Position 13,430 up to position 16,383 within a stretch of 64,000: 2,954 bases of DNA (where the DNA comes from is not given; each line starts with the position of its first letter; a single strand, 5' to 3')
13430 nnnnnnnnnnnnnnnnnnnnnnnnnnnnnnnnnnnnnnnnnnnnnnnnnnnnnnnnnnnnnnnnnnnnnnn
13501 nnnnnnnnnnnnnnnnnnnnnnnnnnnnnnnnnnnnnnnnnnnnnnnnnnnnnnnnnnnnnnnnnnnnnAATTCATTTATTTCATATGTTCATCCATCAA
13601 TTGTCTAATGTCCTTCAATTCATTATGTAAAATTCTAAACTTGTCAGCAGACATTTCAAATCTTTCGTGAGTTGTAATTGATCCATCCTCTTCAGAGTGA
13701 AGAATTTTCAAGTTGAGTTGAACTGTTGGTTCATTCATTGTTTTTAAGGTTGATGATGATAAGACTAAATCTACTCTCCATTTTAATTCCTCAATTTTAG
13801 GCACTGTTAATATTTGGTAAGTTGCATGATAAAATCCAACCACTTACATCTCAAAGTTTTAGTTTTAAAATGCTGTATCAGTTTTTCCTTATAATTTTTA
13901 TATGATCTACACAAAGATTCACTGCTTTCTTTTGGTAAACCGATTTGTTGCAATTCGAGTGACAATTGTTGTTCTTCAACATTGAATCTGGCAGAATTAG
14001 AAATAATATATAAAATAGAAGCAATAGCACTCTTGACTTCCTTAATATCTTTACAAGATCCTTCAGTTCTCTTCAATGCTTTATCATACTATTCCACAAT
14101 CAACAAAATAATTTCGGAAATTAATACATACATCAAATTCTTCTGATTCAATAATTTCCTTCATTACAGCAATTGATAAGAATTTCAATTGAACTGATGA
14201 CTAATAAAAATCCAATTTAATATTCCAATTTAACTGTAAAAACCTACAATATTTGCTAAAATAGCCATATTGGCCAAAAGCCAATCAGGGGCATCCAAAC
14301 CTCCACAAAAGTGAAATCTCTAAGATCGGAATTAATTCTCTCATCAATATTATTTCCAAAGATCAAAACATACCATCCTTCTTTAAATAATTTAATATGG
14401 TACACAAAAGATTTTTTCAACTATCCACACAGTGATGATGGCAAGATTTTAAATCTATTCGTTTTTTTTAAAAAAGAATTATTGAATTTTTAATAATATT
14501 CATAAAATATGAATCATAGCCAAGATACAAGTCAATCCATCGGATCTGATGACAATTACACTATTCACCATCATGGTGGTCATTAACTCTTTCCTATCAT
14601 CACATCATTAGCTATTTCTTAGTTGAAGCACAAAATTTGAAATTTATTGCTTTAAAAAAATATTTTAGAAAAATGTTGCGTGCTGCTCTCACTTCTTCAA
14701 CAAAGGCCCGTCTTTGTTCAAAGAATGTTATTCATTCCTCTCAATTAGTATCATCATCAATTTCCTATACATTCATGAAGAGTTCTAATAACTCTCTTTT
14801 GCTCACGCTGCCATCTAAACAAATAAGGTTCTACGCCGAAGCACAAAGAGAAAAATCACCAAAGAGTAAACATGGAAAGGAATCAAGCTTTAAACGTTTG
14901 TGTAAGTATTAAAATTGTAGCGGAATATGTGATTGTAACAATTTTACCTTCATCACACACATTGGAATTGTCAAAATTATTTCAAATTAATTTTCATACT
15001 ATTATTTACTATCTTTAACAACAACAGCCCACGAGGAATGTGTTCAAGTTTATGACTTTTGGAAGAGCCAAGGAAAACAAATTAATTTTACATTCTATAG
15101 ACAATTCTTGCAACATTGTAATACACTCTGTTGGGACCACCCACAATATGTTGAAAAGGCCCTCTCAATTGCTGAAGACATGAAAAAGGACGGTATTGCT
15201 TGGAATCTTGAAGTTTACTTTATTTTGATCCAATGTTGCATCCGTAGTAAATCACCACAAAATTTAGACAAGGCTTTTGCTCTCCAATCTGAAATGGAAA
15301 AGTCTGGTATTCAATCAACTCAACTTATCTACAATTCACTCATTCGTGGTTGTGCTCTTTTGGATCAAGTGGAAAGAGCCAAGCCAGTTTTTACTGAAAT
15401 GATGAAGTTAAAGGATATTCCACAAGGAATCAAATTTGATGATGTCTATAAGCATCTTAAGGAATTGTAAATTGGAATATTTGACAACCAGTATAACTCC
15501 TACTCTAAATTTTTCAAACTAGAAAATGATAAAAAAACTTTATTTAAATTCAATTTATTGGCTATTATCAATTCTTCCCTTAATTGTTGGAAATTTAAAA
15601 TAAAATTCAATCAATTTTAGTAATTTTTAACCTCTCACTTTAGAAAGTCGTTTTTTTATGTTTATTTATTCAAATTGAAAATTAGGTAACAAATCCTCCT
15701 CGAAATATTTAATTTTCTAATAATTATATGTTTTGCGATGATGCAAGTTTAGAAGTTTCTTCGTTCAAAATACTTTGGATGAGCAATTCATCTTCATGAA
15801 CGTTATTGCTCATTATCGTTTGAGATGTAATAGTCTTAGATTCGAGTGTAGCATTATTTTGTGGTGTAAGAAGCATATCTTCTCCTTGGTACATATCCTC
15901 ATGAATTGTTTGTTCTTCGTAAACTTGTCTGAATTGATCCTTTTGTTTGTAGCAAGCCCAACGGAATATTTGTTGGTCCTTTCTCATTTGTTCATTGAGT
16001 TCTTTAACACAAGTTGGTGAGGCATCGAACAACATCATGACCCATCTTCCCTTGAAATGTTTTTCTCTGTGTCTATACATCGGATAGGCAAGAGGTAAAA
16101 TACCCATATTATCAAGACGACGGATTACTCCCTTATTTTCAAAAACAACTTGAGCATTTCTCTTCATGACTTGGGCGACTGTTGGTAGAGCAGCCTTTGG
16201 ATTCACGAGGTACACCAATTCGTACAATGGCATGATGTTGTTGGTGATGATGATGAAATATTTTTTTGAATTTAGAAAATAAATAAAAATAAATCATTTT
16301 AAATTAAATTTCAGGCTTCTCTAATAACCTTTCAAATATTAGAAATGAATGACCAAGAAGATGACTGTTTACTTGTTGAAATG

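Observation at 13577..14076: COMM-domain protein gene in a yeast-like compact genome, revealed only after removing a 44-nt intron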

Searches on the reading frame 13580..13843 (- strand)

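Call 5: search_protein_families(library=pfam, proteins=[window:13580-13843:-], max_evalue=1)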
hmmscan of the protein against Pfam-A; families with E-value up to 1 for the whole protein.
seq(88 aa): 2 families
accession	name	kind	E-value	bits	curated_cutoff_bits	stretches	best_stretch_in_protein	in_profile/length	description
PF07258.19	COMM_domain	-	1.4e-17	64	22.4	1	14-79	2-64/64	COMM domain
PF10126.14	Nit_Regul_Hom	-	0.08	13.4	23.8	1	2-79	27-103/107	Uncharacterized protein, homolog of nitrogen regulatory protein PII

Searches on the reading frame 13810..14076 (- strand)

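Call 5: search_protein_families(library=pfam, proteins=[window:13810-14076:-], max_evalue=1)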
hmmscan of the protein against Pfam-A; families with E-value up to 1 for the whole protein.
seq(89 aa): 2 families
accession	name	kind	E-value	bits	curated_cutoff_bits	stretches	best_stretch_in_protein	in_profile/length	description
PF21672.2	COMM_HN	-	1.6e-14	54.7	23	1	4-59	48-103/103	COMMD2-7/10, HN domain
PF24408.1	wHTH-Calcineurin_assc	-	0.18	12.1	27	0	64-86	14-36/56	wHTH-Calcineurin_assc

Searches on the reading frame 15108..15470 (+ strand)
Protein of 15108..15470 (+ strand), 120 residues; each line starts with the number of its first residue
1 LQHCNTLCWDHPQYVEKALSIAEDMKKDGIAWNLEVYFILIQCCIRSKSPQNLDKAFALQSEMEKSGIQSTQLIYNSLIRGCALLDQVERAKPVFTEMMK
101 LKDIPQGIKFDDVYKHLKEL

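Call 34: search_protein_families(library=pfam, proteins=[window:15108-15470:+], max_evalue=0.01)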
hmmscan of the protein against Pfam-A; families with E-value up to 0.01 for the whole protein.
window:15108-15470:+ (120 aa): 5 families
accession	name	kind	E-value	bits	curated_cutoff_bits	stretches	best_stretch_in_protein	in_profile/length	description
PF13041.12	PPR_2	-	2.8e-12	47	30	2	52-83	18-49/50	PPR repeat family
PF13812.12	PPR_3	-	1e-11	45.2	25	2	20-82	1-60/63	Pentatricopeptide repeat domain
PF01535.26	PPR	-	2.4e-08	34.1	25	1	74-100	2-28/31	PPR repeat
PF17177.10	PPR_long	-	4.1e-08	33.3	27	1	15-103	27-120/211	Pentacotripeptide-repeat region of PRORP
PF12854.13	PPR_1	-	0.00054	20.1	23.8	0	67-98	2-33/34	PPR repeat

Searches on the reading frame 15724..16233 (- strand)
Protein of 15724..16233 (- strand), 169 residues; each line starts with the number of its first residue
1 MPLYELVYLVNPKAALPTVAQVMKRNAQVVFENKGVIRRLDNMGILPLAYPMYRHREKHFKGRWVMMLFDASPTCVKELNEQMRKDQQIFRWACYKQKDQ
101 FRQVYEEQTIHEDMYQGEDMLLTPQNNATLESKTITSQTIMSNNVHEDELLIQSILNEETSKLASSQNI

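Call 34: search_protein_families(library=pfam, proteins=[window:15724-16233:-], max_evalue=0.01)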
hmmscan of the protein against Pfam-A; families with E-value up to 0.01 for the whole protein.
window:15724-16233:- (169 aa): 1 family
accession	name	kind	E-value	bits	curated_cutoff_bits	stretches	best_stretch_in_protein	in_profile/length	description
PF01250.22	Ribosomal_S6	-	1.2e-21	77.2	27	1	4-96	2-90/90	Ribosomal protein S6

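Call 41: list_cluster_members(proteins=[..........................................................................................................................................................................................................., window:15727-16233:-, window:16747-17982:-, window:19663-20262:+, window:18253-19269:-])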
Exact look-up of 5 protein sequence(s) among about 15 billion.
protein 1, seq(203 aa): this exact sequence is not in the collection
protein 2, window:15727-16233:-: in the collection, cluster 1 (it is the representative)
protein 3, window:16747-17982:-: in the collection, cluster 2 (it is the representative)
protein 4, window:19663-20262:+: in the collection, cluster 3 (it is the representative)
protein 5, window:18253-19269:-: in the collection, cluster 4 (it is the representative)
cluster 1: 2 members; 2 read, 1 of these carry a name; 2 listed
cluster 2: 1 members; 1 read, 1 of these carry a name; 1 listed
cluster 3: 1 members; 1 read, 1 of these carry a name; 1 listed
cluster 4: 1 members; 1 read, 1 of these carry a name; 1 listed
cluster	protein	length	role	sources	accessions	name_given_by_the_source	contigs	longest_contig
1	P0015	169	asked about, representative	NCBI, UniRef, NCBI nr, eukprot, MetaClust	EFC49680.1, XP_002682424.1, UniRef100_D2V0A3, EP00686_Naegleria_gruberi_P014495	predicted protein [Naegleria gruberi] | Predicted protein n=1 Tax=Naegleria gruberi TaxID=5762 RepID=D2V0A3_NAEGR | uncharacterized protein NAEGRDRAFT_45652 [Naegleria gruberi]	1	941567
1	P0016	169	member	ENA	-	-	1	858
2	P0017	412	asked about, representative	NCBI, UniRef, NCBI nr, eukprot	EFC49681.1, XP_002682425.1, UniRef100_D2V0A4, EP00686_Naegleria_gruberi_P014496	predicted protein [Naegleria gruberi] | Predicted protein n=1 Tax=Naegleria gruberi TaxID=5762 RepID=D2V0A4_NAEGR | uncharacterized protein NAEGRDRAFT_62223 [Naegleria gruberi]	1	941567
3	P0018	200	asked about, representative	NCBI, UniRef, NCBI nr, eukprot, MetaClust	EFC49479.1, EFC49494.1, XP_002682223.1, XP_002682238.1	predicted protein [Naegleria gruberi] | Predicted protein n=1 Tax=Naegleria gruberi TaxID=5762 RepID=D2V080_NAEGR | uncharacterized protein NAEGRDRAFT_62200 [Naegleria gruberi]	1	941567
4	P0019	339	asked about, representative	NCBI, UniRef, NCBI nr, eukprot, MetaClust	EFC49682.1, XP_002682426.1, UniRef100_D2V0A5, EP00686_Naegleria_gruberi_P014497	rho family member [Naegleria gruberi] | Rho family member n=1 Tax=Naegleria gruberi TaxID=5762 RepID=D2V0A5_NAEGR | XP_002682426.1 rho family member [Naegleria gruberi strain NEG-M]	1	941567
